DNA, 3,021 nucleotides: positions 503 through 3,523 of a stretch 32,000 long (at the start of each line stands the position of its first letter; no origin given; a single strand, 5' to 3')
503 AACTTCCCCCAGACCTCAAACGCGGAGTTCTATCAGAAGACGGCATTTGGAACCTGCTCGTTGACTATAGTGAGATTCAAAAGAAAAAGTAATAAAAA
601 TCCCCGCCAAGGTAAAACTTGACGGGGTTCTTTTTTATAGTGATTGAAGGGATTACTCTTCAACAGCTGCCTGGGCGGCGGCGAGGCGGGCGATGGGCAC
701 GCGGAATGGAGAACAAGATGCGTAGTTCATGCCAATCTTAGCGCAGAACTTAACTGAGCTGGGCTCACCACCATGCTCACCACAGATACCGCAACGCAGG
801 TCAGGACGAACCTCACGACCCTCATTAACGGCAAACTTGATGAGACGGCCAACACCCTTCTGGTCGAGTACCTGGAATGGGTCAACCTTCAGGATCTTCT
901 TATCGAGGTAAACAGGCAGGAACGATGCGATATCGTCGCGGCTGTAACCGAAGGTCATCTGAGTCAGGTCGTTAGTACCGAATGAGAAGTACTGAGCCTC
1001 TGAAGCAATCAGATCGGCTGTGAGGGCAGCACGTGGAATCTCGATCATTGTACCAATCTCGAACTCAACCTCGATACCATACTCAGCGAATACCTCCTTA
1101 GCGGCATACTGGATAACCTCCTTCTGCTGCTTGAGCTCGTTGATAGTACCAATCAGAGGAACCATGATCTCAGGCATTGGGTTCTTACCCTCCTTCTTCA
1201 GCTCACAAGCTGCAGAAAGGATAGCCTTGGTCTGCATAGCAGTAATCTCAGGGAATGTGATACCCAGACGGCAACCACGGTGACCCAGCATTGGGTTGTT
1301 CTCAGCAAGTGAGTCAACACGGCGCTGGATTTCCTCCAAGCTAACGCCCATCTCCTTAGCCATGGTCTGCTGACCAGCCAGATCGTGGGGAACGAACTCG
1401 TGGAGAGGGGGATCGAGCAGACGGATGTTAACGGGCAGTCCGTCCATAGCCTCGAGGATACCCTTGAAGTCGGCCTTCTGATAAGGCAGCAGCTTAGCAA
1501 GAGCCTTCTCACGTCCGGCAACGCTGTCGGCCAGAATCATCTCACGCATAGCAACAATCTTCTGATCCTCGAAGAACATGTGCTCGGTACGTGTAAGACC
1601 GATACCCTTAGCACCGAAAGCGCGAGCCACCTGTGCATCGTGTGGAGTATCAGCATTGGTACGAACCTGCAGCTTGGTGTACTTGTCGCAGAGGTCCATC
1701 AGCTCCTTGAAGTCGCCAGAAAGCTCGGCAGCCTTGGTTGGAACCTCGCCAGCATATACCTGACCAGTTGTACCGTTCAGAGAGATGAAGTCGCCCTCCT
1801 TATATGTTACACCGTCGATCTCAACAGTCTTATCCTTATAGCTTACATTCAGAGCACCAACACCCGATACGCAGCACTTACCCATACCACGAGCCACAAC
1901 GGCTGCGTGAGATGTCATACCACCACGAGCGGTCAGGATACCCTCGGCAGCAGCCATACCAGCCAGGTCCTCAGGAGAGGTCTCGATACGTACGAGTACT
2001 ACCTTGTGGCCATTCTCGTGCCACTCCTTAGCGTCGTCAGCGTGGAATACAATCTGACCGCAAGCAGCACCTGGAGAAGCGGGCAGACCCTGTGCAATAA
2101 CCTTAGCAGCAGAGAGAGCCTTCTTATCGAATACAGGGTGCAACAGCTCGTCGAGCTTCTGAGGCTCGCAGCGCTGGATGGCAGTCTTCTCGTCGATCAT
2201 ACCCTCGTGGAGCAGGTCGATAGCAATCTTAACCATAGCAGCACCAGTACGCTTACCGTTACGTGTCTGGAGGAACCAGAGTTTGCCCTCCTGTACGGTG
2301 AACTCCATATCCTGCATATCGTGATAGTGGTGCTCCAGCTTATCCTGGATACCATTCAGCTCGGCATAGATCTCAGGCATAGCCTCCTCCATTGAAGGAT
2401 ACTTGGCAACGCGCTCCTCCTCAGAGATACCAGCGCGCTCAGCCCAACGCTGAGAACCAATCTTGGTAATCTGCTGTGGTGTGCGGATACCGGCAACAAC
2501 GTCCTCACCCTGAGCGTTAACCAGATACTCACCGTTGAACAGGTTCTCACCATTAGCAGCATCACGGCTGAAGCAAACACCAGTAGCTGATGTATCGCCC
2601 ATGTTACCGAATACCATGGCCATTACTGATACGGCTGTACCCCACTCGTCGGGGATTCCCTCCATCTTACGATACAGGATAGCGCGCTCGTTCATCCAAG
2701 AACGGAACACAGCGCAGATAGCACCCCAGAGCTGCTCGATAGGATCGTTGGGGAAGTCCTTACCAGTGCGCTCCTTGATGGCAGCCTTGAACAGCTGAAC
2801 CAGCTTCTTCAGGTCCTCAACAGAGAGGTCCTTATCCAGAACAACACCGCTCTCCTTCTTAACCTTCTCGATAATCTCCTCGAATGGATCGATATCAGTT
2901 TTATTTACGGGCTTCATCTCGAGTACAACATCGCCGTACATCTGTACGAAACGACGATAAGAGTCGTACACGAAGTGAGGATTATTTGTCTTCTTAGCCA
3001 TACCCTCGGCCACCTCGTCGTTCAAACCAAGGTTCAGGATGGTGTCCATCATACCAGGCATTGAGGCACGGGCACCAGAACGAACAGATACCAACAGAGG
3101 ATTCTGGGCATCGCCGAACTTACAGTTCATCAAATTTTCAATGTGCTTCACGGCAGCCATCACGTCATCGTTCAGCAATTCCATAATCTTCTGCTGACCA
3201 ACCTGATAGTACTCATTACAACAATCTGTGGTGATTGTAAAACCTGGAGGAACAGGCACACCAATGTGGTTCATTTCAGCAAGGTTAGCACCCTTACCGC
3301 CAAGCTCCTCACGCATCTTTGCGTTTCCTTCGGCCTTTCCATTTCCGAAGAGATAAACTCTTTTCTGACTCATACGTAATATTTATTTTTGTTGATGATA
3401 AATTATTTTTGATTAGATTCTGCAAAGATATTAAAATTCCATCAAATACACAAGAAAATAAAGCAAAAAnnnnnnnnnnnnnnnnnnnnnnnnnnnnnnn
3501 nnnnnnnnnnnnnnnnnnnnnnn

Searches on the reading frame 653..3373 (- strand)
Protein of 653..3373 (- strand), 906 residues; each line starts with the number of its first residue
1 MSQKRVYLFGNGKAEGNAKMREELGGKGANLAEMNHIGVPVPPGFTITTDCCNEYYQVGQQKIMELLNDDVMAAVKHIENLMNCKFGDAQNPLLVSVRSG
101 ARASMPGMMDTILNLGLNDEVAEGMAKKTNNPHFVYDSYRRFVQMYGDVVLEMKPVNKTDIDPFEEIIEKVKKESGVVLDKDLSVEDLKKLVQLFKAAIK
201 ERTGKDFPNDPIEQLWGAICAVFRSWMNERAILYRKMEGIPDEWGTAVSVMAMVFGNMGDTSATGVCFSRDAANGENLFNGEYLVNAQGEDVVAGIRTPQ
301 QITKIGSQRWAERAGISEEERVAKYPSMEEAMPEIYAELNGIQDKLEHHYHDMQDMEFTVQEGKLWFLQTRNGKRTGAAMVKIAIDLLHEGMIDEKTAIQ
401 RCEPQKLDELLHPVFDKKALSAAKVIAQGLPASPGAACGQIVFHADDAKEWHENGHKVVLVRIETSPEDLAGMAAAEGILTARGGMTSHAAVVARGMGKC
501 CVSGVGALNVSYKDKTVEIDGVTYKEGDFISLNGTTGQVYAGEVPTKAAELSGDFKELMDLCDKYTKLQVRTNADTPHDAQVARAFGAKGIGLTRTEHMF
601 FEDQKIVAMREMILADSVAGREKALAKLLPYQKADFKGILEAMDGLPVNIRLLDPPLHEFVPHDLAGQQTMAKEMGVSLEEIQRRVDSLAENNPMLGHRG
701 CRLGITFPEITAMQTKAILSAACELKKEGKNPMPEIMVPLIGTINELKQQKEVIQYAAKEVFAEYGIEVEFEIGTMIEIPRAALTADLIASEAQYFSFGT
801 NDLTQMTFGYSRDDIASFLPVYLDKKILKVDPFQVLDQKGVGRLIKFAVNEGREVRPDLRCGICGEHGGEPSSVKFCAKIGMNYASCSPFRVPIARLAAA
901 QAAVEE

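Call 45: search_protein_families(library=pfam, proteins=[window:653-3373:-], max_evalue=0.001)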
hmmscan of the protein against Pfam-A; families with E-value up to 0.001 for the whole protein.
window:653-3373:- (906 aa): 3 families
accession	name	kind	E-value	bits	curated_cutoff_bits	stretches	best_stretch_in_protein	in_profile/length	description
PF02896.24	PEP-utilizers_C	-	3.4e-82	276.3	22.8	1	552-903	4-292/293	PEP-utilising enzyme, PEP-binding domain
PF01326.24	PPDK_N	-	3.2e-75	253.9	27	1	22-390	2-326/328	Pyruvate phosphate dikinase, AMP/ATP-binding domain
PF00391.29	PEP-utilizers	-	1.8e-22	79.2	23.1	1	457-537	4-72/72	PEP-utilising enzyme, mobile domain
